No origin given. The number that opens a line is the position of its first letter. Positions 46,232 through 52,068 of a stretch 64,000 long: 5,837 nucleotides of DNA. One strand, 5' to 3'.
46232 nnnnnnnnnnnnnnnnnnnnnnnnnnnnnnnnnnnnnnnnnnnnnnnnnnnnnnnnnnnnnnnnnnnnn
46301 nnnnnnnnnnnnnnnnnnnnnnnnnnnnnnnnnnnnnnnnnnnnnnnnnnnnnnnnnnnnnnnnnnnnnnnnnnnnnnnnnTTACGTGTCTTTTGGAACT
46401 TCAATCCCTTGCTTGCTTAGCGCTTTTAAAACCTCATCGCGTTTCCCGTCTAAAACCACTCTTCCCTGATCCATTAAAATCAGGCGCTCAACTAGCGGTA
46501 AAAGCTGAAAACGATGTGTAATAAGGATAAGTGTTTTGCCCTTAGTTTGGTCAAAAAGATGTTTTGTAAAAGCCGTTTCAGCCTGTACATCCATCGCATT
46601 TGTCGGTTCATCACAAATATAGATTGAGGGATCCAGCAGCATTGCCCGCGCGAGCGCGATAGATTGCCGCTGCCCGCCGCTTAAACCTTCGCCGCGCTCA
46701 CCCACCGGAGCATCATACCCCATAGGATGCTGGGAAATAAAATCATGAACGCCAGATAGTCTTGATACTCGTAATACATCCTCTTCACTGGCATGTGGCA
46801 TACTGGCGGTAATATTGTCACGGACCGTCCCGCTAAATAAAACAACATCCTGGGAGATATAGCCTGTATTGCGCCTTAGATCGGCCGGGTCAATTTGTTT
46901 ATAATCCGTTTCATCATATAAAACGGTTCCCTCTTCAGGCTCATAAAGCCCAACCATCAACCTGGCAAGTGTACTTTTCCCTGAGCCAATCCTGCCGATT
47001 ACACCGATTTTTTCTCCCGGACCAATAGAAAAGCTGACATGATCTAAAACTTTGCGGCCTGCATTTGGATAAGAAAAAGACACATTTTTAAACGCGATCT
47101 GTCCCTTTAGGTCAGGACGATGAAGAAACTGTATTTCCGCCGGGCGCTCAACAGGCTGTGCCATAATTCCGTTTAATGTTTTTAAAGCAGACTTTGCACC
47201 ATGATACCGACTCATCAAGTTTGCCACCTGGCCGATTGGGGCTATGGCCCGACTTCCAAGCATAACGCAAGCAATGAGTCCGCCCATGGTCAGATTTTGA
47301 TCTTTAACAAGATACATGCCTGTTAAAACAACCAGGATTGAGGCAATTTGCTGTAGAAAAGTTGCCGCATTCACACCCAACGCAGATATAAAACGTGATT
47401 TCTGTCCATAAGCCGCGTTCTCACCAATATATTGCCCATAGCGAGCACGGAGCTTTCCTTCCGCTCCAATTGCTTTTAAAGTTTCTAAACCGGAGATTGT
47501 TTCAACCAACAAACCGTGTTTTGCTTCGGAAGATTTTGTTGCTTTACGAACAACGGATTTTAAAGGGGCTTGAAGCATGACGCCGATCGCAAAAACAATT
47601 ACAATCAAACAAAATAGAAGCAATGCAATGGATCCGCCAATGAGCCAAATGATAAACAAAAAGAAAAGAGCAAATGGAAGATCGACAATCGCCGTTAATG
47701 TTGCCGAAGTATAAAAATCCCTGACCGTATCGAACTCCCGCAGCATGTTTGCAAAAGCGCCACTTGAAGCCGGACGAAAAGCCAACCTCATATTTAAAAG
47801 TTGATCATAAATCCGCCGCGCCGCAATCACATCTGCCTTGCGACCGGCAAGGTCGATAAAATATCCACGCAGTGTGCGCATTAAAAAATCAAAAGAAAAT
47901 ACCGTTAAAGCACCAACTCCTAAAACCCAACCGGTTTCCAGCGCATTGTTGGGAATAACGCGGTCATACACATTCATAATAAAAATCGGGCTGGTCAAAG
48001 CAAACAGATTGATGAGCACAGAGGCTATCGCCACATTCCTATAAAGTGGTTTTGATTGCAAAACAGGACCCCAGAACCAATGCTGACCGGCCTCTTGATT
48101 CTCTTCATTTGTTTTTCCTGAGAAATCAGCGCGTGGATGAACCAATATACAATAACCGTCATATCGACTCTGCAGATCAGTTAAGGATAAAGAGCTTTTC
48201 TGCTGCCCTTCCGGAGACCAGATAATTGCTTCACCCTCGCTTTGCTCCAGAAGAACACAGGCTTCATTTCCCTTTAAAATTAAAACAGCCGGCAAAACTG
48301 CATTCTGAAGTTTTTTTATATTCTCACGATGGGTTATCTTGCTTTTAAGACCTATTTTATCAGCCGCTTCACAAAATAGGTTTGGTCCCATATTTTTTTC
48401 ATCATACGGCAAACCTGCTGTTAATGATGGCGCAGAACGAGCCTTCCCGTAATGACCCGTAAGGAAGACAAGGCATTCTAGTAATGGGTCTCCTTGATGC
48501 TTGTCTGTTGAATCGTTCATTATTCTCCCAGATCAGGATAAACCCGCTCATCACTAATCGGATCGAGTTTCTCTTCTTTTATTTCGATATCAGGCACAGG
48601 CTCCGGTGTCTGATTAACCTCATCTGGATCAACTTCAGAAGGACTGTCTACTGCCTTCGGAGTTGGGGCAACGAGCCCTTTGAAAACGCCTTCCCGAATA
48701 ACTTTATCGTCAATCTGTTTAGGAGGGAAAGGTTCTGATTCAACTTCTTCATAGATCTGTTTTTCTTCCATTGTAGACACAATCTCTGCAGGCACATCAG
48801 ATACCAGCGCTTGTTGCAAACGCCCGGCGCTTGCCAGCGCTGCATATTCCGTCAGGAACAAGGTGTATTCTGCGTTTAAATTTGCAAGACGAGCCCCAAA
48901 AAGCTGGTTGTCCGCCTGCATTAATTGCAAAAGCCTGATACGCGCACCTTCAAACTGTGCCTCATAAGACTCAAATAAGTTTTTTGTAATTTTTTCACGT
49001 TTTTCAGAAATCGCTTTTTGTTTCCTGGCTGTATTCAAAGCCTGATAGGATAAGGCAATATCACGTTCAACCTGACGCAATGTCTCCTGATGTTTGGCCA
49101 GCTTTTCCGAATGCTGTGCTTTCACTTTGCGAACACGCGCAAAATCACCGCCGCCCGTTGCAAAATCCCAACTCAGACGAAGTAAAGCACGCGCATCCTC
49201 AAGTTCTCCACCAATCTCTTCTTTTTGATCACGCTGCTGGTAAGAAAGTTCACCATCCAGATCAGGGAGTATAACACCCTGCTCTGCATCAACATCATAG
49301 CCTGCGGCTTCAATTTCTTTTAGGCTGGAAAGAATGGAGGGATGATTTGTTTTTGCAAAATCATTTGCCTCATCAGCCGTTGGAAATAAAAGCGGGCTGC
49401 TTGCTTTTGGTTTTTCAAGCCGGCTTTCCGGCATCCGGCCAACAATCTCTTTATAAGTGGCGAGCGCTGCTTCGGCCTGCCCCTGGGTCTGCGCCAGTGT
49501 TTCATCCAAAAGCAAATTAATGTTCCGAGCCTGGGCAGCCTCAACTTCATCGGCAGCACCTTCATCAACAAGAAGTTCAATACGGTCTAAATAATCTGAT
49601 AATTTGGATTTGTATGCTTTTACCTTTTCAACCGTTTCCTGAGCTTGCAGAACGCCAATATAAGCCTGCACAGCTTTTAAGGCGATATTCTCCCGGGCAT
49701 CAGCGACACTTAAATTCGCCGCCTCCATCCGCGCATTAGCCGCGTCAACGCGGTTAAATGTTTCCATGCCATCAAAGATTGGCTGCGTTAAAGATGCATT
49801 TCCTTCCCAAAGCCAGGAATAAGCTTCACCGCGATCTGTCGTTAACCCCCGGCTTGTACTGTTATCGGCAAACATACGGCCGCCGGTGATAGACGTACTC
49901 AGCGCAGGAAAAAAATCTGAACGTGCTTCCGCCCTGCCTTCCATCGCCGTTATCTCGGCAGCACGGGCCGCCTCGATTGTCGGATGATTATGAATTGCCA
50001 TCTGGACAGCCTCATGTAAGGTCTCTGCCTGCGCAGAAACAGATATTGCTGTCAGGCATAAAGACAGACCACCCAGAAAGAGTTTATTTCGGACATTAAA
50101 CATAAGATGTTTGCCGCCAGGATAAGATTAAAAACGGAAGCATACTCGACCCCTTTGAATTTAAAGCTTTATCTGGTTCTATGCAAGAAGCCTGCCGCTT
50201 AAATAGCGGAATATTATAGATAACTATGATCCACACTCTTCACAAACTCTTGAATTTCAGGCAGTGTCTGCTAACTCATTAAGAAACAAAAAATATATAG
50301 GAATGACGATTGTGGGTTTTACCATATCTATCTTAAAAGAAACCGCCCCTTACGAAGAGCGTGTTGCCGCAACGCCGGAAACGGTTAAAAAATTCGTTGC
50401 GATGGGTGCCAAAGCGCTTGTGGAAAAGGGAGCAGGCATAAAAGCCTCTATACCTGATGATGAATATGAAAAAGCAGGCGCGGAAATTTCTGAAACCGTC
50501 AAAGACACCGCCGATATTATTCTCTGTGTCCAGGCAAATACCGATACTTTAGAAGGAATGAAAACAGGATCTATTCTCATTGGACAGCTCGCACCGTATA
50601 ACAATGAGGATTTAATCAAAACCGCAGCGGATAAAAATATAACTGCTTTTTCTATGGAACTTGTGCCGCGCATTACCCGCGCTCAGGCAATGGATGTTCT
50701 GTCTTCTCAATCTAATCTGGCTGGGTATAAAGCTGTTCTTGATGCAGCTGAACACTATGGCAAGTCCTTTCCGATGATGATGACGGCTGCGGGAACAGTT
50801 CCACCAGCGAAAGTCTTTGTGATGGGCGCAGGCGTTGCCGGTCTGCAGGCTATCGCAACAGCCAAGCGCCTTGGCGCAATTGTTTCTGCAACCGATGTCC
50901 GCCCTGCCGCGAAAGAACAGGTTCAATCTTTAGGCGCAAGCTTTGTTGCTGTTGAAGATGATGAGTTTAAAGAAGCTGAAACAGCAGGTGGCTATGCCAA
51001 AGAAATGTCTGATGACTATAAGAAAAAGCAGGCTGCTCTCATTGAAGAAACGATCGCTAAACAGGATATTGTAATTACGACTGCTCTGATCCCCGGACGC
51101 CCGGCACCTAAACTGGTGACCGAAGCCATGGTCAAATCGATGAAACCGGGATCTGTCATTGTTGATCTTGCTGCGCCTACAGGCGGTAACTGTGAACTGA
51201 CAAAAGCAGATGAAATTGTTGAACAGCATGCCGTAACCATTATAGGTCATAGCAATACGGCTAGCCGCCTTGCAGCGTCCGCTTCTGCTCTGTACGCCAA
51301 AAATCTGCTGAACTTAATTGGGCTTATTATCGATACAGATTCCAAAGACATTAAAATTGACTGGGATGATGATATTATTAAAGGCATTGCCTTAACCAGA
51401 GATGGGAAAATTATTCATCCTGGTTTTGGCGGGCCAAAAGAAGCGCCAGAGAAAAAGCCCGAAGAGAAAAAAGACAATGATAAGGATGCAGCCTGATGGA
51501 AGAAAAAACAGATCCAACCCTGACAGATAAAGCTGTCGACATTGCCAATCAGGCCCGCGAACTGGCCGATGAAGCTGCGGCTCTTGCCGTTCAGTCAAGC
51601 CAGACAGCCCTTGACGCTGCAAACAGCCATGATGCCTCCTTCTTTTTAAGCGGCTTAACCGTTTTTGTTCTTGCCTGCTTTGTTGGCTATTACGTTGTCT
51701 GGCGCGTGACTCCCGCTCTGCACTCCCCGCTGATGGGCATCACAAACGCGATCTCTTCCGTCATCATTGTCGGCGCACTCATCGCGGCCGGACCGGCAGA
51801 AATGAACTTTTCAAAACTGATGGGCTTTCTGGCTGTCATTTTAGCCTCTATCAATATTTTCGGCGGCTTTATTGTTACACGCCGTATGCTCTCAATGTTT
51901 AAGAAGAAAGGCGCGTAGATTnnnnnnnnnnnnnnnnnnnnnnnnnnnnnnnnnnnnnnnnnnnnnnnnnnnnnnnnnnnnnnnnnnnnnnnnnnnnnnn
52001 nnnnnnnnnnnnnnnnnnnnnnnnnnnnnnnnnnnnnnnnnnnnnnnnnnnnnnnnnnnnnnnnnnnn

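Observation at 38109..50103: Signalling, adhesin and T1SS island: a cNMP-gated EAL phosphodiesterase, a CHASE2 cyclase and a giant secreted propeller protein, without LapD or LapG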

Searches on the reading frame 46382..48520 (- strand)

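Call 3: search_protein_families(library=pfam, proteins=[window:46382-48520:-], max_evalue=0.01)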
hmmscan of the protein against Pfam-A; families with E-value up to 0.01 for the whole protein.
window:46382-48520:- (712 aa): 4 families
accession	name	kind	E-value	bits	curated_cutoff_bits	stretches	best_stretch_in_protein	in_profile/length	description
PF00005.33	ABC_tran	-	1e-31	110.8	25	1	492-641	1-137/137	ABC transporter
PF00664.28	ABC_membrane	-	2e-23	83.9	28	1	164-421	5-266/274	ABC transporter transmembrane region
PF03412.21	Peptidase_C39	-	1.3e-06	28.7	22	1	9-131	10-132/133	Peptidase C39 family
PF02463.25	SMC_N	-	0.0039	17.1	40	0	613-682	137-210/220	RecF/RecN/SMC N terminal domain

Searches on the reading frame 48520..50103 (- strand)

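Call 3: search_protein_families(library=pfam, proteins=[window:48520-50103:-], max_evalue=0.01)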
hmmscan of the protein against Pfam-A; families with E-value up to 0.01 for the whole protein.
window:48520-50103:- (527 aa): 1 family
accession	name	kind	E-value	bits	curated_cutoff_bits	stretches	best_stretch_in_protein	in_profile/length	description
PF02321.23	OEP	-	4.6e-43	147.6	22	2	29-219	1-184/187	Outer membrane efflux protein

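Call 9: search_protein_families(library=ncbifam, proteins=[window:48520-50103:-], max_evalue=0.01)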
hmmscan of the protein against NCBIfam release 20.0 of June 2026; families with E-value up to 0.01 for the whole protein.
window:48520-50103:- (527 aa): 5 families
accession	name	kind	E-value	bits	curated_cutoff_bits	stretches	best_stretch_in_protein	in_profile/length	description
TIGR01844.1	type_I_sec_TolC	subfamily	1.1e-58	199.2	225.15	1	25-440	1-411/414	TolC family outer membrane protein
NF007002.0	PRK09465.1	equivalog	1.6e-15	56.6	495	1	13-206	10-196/460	outer membrane channel protein TolC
TIGR01845.1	outer_NodT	subfamily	1.1e-08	34.4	210.05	1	29-413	59-444/460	efflux transporter outer membrane subunit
NF052390.1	efflux_OMP_AbuO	equivalog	0.0033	16.2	700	1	13-434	7-438/447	multidrug efflux outer membrane protein AbuO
NF047721.1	ToxDrgExpTdeA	equivalog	0.0034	16.4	550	1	121-425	149-448/455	toxin/drug exporter TdeA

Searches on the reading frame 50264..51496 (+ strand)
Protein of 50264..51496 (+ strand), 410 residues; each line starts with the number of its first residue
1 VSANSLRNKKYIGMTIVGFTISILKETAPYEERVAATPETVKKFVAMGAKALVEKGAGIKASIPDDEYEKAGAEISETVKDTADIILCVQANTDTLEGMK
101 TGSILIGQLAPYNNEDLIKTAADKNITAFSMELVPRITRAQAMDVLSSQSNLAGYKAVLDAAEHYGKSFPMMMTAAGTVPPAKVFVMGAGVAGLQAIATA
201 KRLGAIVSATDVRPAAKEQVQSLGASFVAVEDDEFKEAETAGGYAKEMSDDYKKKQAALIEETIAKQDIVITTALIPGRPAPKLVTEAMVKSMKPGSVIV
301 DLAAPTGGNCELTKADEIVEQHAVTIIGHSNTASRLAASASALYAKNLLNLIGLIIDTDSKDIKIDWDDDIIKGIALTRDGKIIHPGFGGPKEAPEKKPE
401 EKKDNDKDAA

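Call 4: search_protein_families(library=pfam, proteins=[window:50264-51496:+], max_evalue=0.01)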
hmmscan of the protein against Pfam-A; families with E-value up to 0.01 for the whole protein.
window:50264-51496:+ (410 aa): 4 families
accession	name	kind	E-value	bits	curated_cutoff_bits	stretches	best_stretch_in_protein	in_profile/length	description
PF01262.27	AlaDh_PNT_C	-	1.4e-70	237.5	23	1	157-385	1-213/214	Alanine dehydrogenase/PNT, C-terminal domain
PF05222.21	AlaDh_PNT_N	-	2.3e-39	135.2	30.4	1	23-153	2-136/136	Alanine dehydrogenase/PNT, N-terminal domain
PF02826.25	2-Hacid_dh_C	-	5.9e-05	22.9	25.1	0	181-231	36-86/178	D-isomer specific 2-hydroxyacid dehydrogenase, NAD binding domain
PF00107.32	ADH_zinc_N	-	0.00045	20.6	31.8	1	193-267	3-69/129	Zinc-binding dehydrogenase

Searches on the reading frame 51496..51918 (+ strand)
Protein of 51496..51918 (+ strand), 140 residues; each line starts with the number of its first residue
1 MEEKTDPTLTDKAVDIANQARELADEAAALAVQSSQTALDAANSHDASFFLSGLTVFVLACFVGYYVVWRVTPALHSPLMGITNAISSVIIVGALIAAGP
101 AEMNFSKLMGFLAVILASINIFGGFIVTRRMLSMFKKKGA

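Call 4: search_protein_families(library=pfam, proteins=[window:51496-51918:+], max_evalue=0.01)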
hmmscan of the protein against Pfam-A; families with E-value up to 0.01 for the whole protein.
window:51496-51918:+ (140 aa): 2 families
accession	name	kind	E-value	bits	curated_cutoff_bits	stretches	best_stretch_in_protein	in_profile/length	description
PF12769.12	PNTB_4TM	-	6.4e-37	126.3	26.2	1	54-137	2-85/85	4TM region of pyridine nucleotide transhydrogenase, mitoch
PF11872.13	DUF3392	-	0.0013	19.4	31.3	1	50-99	49-99/105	Protein of unknown function (DUF3392)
